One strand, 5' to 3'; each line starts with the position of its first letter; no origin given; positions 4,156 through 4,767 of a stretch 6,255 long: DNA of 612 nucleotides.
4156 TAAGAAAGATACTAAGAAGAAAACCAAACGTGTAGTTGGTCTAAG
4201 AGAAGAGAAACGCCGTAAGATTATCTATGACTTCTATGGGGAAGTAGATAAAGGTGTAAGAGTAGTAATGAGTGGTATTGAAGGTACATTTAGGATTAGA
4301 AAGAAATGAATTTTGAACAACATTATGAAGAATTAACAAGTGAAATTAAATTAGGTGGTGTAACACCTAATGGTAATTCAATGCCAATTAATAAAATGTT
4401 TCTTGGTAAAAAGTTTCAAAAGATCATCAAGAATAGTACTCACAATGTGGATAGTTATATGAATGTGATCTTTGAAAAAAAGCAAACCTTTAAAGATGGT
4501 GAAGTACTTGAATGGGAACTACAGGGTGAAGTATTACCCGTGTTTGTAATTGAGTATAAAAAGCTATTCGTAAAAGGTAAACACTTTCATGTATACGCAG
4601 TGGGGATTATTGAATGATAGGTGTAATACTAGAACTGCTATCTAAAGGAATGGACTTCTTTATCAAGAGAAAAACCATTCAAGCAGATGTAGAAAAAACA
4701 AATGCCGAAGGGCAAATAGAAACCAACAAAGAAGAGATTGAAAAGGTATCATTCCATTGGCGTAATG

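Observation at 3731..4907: Translationally coupled triad: basic protein, small unknown, membrane protein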

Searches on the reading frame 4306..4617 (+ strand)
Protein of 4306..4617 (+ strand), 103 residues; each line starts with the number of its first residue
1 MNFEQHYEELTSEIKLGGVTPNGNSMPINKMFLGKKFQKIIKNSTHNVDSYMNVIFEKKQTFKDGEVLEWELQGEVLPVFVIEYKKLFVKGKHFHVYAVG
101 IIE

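Call 4: search_protein_families(library=pfam, proteins=[window:4306-4617:+], max_evalue=0.1)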
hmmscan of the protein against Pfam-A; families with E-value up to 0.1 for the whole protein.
window:4306-4617:+ (103 aa): 0 families

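Call 5: search_protein_families(library=phrogs, proteins=[window:4306-4617:+], max_evalue=0.1)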
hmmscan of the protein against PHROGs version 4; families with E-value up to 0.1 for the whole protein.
window:4306-4617:+ (103 aa): 0 families

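Call 12: search_protein_families(library=ncbifam, proteins=[window:4306-4617:+], max_evalue=0.1)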
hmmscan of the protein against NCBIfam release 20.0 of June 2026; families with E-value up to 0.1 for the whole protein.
window:4306-4617:+ (103 aa): 0 families

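Call 13: search_protein_families(library=padloc, proteins=[window:4306-4617:+], max_evalue=0.1)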
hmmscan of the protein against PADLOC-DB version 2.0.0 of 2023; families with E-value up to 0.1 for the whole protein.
window:4306-4617:+ (103 aa): 0 families

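Call 18: find_homologous_proteins(query=window:4306-4617:+)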
Query window:4306-4617:+ (103 aa): 29 proteins with E <= 0.001 among 29 candidates.
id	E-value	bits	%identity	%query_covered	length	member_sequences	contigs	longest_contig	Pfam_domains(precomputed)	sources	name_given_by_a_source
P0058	2.8e-59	215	96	100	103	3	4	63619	-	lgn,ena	-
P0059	1.1e-58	214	94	100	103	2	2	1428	-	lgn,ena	-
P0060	4.1e-57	209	92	100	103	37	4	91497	-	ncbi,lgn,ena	ncbi:hypothetical protein ACK3RO_004052 [Enterobacter kobei]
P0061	2.2e-56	206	90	100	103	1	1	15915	-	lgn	-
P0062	2.9e-56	206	91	100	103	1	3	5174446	-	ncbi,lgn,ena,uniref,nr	ncbi:hypothetical protein [Enterobacter ludwigii]|uniref:Uncharacterized protein n=1 Tax=Enterobacte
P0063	5.2e-56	205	91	100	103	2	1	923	-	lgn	-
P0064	7.0e-56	205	90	100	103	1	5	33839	-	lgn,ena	-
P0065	1.0e-55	204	90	100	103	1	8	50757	-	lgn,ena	-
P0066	2.5e-55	203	90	100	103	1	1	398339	-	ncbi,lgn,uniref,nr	ncbi:hypothetical protein [Escherichia coli]|uniref:hypothetical protein n=1 Tax=Escherichia coli Ta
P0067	3.0e-55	203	90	100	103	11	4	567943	-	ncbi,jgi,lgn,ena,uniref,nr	ncbi:hypothetical protein WCE19_15035 [Enterobacter cloacae]|uniref:hypothetical protein n=1 Tax=Ent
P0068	2.8e-54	199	89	100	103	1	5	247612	-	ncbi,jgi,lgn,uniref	ncbi:hypothetical protein [Enterobacter cloacae]|jgi:hypothetical protein|uniref:hypothetical protei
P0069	1.0e-49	185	83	100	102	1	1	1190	-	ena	-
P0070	6.5e-48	179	80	100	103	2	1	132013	-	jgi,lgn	-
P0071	4.4e-46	173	78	100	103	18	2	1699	-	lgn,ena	-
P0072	2.9e-43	164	75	100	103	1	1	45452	-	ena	-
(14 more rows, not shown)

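Call 26: search_solved_structures(query=A2, max_evalue=10)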
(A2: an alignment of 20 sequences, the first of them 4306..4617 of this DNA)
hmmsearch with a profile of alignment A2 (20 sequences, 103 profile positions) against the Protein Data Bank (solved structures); distinct sequences matched with E-value up to 10: 0.

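Call 30: predict_structure(alignment_id=A2)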
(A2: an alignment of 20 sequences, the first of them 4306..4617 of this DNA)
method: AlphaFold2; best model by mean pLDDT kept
length: 103 residues; sequences in the alignment: 20
mean_pLDDT: 87.8   pTM: 0.79
mean pLDDT of the five models: 87.8, 86.7, 85.7, 85.4, 84.1
residues with pLDDT >= 90: 63; 70-90: 31; 50-70: 4; < 50: 5
segments of 3 or more residues with pLDDT < 50: 1-5
pLDDT, mean of each block of 10 residues (from residue 1): 49 92 90 89 90 94 95 93 92 93 91
secondary structure, 60 per line:
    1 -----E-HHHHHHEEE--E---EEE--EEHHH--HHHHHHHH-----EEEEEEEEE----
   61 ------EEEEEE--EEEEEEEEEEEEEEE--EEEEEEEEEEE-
elements in order: H8-13 E14-16 E23-25 H35-42 E48-56 E67-72 E75-89 E92-102

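Call 61: find_homologous_proteins(query=A4, max_evalue=0.01)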
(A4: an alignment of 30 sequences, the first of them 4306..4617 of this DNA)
Query A4 (30 sequences) (103 aa, profile of the alignment): 62 proteins with E <= 0.01 among 411 candidates.
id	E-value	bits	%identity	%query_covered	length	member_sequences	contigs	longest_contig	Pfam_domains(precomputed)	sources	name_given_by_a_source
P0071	8.7e-40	153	78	100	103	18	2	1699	-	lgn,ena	-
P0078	1.5e-39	153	68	100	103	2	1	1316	-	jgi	-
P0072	2.0e-39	152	75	100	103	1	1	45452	-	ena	-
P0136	2.6e-39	152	71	100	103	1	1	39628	-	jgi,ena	-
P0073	3.0e-39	152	75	100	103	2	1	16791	-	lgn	-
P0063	9.2e-39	150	91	100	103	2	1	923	-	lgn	-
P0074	1.7e-38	149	75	99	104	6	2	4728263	-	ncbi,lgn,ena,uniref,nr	ncbi:hypothetical protein EKTHUN627_24580 [Enterobacter kobei]|uniref:hypothetical protein n=1 Tax=E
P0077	2.3e-38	149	69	100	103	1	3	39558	-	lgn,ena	-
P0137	2.5e-38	149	70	100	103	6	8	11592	-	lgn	-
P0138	2.7e-38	149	63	100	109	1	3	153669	-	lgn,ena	-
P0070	3.1e-38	148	80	100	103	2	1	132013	-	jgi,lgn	-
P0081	3.3e-38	148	58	100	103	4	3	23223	-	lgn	-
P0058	4.3e-38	148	96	100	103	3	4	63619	-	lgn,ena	-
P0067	4.6e-38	148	90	100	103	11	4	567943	-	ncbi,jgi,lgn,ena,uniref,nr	ncbi:hypothetical protein WCE19_15035 [Enterobacter cloacae]|uniref:hypothetical protein n=1 Tax=Ent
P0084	4.7e-38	148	54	100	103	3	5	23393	-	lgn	-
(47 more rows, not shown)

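Call 62: search_protein_families(library=phrogs, alignment_id=A4, max_evalue=0.05)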
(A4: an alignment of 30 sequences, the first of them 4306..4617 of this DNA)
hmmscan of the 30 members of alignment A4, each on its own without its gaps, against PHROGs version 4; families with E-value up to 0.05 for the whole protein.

A. member 1, window:4306-4617:+ (103 aa): 0 families

B. families by the number of members that match (of 30 scanned): 4 families
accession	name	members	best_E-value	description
phrog_23750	-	2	0.029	-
phrog_38336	-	1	0.038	-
phrog_29002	-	1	0.039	minor tail protein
phrog_8294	-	1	0.044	-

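Call 63: search_solved_structures(query=A4, max_evalue=10)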
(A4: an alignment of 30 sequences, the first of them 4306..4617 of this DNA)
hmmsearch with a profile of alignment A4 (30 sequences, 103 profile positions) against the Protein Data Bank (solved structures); distinct sequences matched with E-value up to 10: 3.
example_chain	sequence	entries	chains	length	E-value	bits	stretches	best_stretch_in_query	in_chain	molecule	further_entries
1mmo_G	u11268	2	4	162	0.57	14.1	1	9-76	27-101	METHANE MONOOXYGENASE HYDROLASE (GAMMA CHAIN) | METHANE MONOOXYGENASE HYDROXYLASE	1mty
1xmf_E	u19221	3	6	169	0.63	14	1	9-76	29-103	Methane monooxygenase component A gamma chain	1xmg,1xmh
1fyz_E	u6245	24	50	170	0.64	13.9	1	9-76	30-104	METHANE MONOOXYGENASE COMPONENT A, GAMMA CHAIN | Methane monooxygenase component A gamma chain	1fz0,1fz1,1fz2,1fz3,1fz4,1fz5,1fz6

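Call 67: fold_search(model_id=the predicted structure, library=viral)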
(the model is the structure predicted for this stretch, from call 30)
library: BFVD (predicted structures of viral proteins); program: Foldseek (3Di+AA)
matches with E <= 10: 1231; with E <= 0.001: 0
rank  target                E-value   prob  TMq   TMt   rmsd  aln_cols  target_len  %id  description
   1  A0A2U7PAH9            1.1e-02  1.00  0.43  0.48   3.9        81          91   14  Uncharacterized protein [Hot spring virus BHS1]
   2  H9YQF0                1.4e-02  0.97  0.42  0.36  12.3       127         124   12  (no name in the UniProt tables at hand)
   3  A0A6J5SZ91            1.6e-02  0.99  0.48  0.44  11.2       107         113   11  Uncharacterized protein [uncultured Caudovirales phage]
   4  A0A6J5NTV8            2.2e-02  0.99  0.46  0.42   7.2       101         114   10  Uncharacterized protein [uncultured Caudovirales phage]
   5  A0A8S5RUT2            2.9e-02  0.97  0.36  0.10   4.3        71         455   10  (no name in the UniProt tables at hand)
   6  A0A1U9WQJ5            3.2e-02  0.99  0.39  0.55   4.0        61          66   20  Uncharacterized protein [Geobacillus phage TP-84]
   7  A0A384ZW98            3.6e-02  1.00  0.40  0.08   4.8        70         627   18  Uncharacterized protein [Dickeya phage vB_DsoM_JA13]
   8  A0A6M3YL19            3.8e-02  1.00  0.42  0.07   4.0        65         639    9  (no name in the UniProt tables at hand)
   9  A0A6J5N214            4.5e-02  0.66  0.36  0.15  14.0       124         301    7  Uncharacterized protein [uncultured Caudovirales phage]
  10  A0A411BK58            4.7e-02  0.97  0.45  0.44   9.2        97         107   10  (no name in the UniProt tables at hand)
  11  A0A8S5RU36            5.0e-02  0.98  0.40  0.41   4.5        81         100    9  Head-tail joining protein [Caudovirales sp. gcode 4]
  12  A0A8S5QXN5            5.0e-02  0.98  0.42  0.06   5.4        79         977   11  Uncharacterized protein [Siphoviridae sp. ctr592]
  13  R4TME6                5.0e-02  0.96  0.47  0.39   9.8       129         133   14  Tail tube protein [Halogranum tailed virus 1]
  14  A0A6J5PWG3            5.0e-02  0.94  0.43  0.38  12.5       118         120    5  Uncharacterized protein [uncultured Caudovirales phage]
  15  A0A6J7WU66            5.3e-02  0.96  0.37  0.11   3.5        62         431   18  YqbQ/XkdQ domain-containing protein [uncultured Caudovirales phage]
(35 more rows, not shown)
